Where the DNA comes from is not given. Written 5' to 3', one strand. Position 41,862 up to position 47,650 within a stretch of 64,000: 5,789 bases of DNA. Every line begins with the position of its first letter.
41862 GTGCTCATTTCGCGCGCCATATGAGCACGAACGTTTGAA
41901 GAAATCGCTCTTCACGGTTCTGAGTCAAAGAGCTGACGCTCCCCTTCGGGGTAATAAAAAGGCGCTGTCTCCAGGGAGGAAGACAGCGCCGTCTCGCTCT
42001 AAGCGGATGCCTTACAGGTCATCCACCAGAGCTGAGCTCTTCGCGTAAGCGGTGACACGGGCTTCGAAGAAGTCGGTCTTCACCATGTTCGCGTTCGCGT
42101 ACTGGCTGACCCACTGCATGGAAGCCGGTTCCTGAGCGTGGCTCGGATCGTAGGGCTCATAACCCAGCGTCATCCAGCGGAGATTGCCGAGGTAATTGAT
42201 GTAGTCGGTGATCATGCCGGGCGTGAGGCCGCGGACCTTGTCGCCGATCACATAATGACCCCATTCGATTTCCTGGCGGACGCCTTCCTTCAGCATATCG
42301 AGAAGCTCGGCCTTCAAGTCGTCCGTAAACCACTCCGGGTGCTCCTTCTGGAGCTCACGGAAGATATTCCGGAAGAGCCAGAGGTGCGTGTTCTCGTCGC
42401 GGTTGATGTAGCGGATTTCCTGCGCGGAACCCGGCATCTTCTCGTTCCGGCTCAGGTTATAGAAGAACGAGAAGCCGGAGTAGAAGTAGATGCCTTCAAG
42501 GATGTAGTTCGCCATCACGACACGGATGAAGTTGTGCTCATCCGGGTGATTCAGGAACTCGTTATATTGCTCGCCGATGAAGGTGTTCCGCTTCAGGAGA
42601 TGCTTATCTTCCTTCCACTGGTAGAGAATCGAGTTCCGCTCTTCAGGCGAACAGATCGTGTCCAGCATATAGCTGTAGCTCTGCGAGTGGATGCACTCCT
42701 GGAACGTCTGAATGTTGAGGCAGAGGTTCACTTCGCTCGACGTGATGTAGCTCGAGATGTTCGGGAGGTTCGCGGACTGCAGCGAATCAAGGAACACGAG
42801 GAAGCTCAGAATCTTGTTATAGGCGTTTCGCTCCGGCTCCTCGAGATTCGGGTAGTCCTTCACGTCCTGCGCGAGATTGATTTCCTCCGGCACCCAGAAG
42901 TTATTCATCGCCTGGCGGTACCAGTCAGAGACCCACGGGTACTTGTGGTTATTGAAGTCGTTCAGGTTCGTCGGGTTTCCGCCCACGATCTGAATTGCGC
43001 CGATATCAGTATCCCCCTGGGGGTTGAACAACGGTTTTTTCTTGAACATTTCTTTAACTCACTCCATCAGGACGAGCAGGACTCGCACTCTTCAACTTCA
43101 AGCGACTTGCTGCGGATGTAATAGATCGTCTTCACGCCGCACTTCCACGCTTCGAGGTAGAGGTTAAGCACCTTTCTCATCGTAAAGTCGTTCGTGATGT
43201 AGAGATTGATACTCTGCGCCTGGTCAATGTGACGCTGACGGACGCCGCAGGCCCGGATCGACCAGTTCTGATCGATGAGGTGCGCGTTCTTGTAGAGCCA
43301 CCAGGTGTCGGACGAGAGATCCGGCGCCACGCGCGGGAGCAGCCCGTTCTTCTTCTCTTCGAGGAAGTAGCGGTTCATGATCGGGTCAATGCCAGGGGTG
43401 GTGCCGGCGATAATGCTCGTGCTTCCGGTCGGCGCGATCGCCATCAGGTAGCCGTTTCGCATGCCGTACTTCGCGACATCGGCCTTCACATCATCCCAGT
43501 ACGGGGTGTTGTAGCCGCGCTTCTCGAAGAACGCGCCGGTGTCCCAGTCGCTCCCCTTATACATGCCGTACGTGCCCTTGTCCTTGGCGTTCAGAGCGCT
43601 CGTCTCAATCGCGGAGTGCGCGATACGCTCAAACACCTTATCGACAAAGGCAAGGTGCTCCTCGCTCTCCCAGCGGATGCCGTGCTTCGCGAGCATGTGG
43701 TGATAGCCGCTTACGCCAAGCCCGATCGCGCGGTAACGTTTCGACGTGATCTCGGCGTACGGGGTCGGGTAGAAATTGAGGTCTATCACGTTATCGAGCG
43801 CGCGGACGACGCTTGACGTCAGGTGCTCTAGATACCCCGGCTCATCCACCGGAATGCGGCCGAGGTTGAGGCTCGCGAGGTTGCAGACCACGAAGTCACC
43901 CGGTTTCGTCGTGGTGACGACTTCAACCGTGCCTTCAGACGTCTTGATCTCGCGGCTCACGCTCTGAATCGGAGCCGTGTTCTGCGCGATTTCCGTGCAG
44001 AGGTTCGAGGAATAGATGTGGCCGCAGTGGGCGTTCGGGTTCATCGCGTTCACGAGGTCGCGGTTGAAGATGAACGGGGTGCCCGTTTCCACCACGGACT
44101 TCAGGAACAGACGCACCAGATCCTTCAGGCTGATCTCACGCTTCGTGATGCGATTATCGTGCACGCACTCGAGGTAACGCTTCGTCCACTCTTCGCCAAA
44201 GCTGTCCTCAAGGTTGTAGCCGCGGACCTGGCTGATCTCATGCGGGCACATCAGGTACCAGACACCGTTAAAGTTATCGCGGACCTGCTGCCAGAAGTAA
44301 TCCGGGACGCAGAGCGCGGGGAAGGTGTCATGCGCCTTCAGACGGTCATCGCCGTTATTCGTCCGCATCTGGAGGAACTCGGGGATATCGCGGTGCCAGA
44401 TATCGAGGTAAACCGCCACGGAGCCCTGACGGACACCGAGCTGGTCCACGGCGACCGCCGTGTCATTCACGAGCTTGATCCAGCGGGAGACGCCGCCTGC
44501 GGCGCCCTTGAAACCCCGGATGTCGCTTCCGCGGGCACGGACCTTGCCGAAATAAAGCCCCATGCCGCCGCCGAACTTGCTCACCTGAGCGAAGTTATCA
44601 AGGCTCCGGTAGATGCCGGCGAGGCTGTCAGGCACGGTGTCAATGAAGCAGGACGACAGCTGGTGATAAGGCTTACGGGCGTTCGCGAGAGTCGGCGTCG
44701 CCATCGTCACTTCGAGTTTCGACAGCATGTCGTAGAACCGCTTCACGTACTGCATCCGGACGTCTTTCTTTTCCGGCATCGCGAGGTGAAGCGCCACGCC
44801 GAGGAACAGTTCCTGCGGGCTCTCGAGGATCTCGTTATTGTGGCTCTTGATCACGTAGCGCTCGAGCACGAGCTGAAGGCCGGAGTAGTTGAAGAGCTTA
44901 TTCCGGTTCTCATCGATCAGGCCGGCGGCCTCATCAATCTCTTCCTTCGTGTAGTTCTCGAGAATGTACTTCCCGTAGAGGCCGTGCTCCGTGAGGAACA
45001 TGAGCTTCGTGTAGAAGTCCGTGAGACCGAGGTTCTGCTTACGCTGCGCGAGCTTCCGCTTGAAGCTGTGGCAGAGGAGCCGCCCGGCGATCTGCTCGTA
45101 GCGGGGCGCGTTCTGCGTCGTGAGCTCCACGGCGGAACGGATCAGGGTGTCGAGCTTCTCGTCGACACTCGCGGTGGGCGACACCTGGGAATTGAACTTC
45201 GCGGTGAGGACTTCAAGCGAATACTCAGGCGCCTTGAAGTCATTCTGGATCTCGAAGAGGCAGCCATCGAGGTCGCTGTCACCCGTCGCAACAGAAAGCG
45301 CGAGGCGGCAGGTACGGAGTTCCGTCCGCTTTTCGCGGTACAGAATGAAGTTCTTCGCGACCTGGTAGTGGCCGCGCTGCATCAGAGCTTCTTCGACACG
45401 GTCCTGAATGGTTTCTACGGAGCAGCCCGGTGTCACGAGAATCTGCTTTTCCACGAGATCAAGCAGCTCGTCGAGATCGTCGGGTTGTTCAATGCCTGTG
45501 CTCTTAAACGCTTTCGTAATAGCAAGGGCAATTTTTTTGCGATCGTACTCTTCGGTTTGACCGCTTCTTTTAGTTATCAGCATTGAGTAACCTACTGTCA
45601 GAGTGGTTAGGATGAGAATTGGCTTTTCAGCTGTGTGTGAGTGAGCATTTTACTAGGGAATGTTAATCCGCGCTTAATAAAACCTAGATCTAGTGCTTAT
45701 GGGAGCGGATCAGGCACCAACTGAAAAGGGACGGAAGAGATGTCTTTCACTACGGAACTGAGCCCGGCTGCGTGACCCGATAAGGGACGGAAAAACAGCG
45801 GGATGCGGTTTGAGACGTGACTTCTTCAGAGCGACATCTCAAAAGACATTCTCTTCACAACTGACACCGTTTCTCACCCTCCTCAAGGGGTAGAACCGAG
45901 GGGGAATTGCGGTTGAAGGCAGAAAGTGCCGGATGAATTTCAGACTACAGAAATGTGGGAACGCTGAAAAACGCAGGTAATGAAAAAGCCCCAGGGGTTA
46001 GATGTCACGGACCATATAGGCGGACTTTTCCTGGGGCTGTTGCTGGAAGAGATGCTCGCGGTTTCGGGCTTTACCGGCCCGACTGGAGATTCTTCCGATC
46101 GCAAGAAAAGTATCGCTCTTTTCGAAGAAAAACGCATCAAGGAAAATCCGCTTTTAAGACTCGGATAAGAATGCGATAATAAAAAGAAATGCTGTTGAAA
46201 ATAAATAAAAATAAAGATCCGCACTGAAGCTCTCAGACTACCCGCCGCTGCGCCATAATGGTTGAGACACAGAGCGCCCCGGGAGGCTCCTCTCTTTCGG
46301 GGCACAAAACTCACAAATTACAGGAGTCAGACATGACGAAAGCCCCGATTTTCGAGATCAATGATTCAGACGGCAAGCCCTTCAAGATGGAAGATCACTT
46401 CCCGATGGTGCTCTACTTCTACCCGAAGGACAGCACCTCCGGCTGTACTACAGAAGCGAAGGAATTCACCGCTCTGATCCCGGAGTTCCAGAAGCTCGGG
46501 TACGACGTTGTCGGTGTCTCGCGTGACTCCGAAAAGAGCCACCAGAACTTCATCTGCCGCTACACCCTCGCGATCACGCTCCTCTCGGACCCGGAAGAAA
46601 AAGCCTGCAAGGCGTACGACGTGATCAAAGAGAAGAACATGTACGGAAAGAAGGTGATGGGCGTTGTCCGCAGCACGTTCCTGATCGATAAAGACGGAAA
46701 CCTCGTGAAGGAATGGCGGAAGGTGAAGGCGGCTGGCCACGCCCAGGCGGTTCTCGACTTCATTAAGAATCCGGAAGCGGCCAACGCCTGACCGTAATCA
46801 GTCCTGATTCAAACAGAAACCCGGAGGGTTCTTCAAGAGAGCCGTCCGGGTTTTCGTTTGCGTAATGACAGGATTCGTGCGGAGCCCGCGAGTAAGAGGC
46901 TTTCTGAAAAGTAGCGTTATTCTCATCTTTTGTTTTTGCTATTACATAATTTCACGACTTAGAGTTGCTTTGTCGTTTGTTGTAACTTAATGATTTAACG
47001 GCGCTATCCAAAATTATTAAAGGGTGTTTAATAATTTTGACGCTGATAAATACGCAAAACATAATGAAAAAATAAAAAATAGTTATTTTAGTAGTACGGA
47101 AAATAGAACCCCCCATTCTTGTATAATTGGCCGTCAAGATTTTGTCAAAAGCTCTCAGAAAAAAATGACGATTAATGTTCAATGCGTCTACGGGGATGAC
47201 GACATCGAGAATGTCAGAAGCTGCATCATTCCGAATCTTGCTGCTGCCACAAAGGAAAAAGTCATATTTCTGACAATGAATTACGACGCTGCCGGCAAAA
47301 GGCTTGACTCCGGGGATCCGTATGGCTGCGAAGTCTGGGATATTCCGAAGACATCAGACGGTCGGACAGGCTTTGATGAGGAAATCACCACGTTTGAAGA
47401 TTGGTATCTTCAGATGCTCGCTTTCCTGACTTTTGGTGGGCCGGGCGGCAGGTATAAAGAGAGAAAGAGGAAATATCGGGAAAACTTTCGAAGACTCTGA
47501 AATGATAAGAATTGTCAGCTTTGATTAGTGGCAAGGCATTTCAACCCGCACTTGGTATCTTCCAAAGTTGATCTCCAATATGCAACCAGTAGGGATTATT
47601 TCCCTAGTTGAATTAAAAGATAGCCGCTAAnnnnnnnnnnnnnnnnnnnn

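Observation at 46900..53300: Low-GC (about 33%) island with Gram-positive-style rhamnan decoration genes inside a Gram-negative LPS/envelope locus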

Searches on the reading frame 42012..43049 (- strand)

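Call 9: search_protein_families(library=pfam, proteins=[window:42012-43049:-], max_evalue=0.01)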
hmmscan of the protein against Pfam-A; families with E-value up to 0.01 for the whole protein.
window:42012-43049:- (345 aa): 1 family
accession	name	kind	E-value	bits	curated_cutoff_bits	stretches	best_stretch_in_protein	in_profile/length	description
PF00268.27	Ribonuc_red_sm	-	1.6e-88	297.2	33.6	1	30-301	2-274/281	Ribonucleotide reductase, small chain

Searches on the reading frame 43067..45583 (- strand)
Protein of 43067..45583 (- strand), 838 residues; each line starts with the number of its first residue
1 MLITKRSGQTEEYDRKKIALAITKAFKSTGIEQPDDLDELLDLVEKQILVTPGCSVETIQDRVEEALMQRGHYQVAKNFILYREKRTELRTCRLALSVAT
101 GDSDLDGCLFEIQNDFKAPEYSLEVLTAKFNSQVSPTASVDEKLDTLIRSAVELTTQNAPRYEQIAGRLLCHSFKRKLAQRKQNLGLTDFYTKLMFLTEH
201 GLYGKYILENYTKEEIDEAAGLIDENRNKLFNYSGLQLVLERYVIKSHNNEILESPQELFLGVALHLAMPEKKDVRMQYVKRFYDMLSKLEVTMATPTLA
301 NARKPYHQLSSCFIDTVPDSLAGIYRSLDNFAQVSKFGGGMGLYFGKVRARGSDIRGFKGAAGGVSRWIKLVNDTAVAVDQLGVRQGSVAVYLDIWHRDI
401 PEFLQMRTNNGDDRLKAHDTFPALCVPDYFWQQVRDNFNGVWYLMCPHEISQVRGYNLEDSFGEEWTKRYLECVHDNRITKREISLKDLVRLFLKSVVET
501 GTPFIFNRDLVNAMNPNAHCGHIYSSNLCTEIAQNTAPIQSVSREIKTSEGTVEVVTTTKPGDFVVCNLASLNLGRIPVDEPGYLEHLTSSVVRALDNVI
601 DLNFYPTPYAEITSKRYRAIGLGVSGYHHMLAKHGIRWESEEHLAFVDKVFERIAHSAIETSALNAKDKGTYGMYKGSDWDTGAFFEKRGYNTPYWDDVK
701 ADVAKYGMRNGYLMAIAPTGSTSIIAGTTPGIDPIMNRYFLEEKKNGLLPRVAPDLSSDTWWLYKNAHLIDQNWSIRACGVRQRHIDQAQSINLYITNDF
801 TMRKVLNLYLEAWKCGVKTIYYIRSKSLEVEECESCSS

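Call 9: search_protein_families(library=pfam, proteins=[window:43067-45583:-], max_evalue=0.01)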
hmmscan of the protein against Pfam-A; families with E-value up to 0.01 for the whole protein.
window:43067-45583:- (838 aa): 3 families
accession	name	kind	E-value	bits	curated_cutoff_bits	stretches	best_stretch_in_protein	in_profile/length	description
PF02867.20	Ribonuc_red_lgC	-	4e-157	524.4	23.9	1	310-823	1-523/523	Ribonucleotide reductase, barrel domain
PF00317.26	Ribonuc_red_lgN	-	1.9e-21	76.4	28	1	230-305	2-75/77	Ribonucleotide reductase, all-alpha domain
PF03477.21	ATP-cone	-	2.6e-20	73.2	25.8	1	1-88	1-88/88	ATP cone domain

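Call 20: list_cluster_members(proteins=[window:43067-45583:-, window:42012-43049:-, window:47631-49520:+, window:51525-52907:+, window:54772-55767:-, window:40550-41674:-])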
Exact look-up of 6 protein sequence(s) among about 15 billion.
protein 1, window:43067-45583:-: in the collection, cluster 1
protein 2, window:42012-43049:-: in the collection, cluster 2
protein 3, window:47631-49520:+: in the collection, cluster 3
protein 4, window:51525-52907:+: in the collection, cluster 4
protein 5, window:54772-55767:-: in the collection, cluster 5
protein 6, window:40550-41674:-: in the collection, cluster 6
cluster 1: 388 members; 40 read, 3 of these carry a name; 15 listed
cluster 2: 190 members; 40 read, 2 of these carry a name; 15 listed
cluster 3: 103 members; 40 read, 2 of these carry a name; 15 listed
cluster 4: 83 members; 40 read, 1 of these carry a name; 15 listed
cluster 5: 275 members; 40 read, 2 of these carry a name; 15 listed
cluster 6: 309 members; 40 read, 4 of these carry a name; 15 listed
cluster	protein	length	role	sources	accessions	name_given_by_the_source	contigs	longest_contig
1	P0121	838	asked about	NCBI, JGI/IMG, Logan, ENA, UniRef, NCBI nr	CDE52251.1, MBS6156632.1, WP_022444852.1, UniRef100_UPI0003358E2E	MAG: ribonucleoside-diphosphate reductase subunit alpha [Sutterella sp.] | ribonucleoside-diphosphate reductase subunit alpha n=1 Tax=Dakarella massiliensis ... | ribonucleoside-diphosphate reductase subunit alpha [Dakarella massiliensis]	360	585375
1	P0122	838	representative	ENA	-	-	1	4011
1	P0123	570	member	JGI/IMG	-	ribonucleoside-diphosphate reductase alpha chain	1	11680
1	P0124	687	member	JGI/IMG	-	ribonucleoside-diphosphate reductase alpha chain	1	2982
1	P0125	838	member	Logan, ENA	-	-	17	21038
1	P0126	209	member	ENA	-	-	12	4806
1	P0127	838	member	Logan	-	-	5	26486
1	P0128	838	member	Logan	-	-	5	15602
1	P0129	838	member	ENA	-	-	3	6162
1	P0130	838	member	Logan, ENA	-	-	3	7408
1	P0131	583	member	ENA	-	-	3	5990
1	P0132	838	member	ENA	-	-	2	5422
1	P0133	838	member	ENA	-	-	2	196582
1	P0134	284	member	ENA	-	-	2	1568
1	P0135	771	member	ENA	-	-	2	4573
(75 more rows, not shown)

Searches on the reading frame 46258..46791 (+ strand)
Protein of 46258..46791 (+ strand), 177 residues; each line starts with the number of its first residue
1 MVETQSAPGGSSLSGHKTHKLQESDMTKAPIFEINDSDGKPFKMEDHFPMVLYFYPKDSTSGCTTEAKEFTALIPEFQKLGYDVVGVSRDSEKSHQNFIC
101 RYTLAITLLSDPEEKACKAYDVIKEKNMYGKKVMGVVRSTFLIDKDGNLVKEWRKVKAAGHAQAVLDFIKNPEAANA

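Call 9: search_protein_families(library=pfam, proteins=[window:46258-46791:+], max_evalue=0.01)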
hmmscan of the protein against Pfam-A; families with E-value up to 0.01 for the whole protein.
window:46258-46791:+ (177 aa): 2 families
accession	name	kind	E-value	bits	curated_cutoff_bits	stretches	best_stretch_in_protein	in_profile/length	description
PF00578.27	AhpC-TSA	-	3.5e-32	111.4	26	1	28-150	4-122/124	AhpC/TSA family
PF08534.16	Redoxin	-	3.4e-14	53.3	26.6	1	28-152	5-131/148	Redoxin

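Call 51: find_encoding_contigs(protein=window:46333-46791:+, flank=8000, max_places=10)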
Protein window:46333-46791:+ (152 aa): 24 contigs read that carry it; 8 places shown.
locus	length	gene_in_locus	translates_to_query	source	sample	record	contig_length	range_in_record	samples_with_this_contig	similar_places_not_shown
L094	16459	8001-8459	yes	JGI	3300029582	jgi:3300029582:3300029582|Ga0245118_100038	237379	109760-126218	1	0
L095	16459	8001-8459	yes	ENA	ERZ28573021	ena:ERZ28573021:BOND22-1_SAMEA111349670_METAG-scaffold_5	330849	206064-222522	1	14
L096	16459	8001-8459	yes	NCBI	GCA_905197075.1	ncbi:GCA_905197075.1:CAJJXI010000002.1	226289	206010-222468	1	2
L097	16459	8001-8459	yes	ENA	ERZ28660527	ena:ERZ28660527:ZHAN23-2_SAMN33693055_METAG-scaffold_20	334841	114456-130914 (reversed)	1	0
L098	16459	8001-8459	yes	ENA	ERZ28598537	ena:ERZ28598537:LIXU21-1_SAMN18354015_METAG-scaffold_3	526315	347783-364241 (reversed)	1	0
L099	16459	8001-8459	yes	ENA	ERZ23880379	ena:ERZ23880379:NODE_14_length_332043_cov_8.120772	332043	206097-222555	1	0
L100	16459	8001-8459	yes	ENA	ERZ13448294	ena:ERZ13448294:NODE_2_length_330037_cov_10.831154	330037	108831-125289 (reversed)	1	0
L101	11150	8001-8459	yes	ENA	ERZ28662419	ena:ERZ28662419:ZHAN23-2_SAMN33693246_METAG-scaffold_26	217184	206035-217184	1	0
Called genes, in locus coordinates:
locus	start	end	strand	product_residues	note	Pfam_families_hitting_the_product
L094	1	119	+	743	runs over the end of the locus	PF10111:Glyco_tranf_2_2 (faint), PF00535:Glycos_transf_2, PF13641:Glyco_tranf_2_3, PF13712:Glyco_tranf_2_5 (weak), PF01075:Glyco_transf_9 (weak)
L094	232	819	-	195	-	PF00884:Sulfatase, PF01663:Phosphodiest (weak)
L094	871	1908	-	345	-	PF00884:Sulfatase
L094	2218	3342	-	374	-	PF01075:Glyco_transf_9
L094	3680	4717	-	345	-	PF00268:Ribonuc_red_sm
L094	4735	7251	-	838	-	PF03477:ATP-cone, PF00317:Ribonuc_red_lgN, PF02867:Ribonuc_red_lgC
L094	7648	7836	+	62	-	-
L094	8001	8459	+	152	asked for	PF00578:AhpC-TSA, PF08534:Redoxin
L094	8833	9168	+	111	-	-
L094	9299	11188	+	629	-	PF05045:RgpF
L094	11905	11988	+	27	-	-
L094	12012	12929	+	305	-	-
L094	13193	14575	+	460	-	PF09913:DUF2142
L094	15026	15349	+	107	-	-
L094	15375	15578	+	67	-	-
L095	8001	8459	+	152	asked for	PF00578:AhpC-TSA, PF08534:Redoxin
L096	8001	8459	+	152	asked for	PF00578:AhpC-TSA, PF08534:Redoxin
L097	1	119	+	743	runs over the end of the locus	PF10111:Glyco_tranf_2_2 (faint), PF00535:Glycos_transf_2, PF13641:Glyco_tranf_2_3, PF13712:Glyco_tranf_2_5 (weak), PF01075:Glyco_transf_9 (weak)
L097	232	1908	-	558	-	PF00884:Sulfatase, PF01663:Phosphodiest (weak)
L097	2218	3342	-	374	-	PF01075:Glyco_transf_9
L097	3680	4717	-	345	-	PF00268:Ribonuc_red_sm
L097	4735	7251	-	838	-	PF03477:ATP-cone, PF00317:Ribonuc_red_lgN, PF02867:Ribonuc_red_lgC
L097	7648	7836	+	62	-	-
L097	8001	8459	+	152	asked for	PF00578:AhpC-TSA, PF08534:Redoxin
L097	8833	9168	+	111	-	-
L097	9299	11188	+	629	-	PF05045:RgpF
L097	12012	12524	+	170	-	-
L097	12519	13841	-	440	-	PF14690:Zn_ribbon_ISL3, PF13542:HTH_Tnp_ISL3, PF01610:DDE_Tnp_ISL3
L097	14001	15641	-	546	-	PF00403:HMA, PF07992:Pyr_redox_2, PF12831:FAD_oxidored (faint), PF13434:Lys_Orn_oxgnase (faint), PF13738:Pyr_redox_3, PF00070:Pyr_redox, PF02852:Pyr_redox_dim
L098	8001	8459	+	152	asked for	PF00578:AhpC-TSA, PF08534:Redoxin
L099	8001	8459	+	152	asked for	PF00578:AhpC-TSA, PF08534:Redoxin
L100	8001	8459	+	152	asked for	PF00578:AhpC-TSA, PF08534:Redoxin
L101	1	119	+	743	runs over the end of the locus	PF10111:Glyco_tranf_2_2 (faint), PF00535:Glycos_transf_2, PF13641:Glyco_tranf_2_3, PF13712:Glyco_tranf_2_5 (weak), PF01075:Glyco_transf_9 (weak)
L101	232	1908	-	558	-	PF00884:Sulfatase, PF01663:Phosphodiest (weak)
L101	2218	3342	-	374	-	PF01075:Glyco_transf_9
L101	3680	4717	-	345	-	PF00268:Ribonuc_red_sm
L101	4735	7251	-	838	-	PF03477:ATP-cone, PF00317:Ribonuc_red_lgN, PF02867:Ribonuc_red_lgC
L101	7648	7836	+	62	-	-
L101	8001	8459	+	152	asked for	PF00578:AhpC-TSA, PF08534:Redoxin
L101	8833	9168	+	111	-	-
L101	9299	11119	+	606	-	PF05045:RgpF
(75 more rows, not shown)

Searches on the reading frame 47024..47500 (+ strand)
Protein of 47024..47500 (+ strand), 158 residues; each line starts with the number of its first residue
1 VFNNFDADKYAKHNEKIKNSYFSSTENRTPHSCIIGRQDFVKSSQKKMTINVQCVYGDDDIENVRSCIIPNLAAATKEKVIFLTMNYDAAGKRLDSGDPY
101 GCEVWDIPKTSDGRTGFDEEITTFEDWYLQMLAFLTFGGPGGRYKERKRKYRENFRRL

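Call 9: search_protein_families(library=pfam, proteins=[window:47024-47500:+], max_evalue=0.01)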
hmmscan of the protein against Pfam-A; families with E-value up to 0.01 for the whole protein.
window:47024-47500:+ (158 aa): 0 families
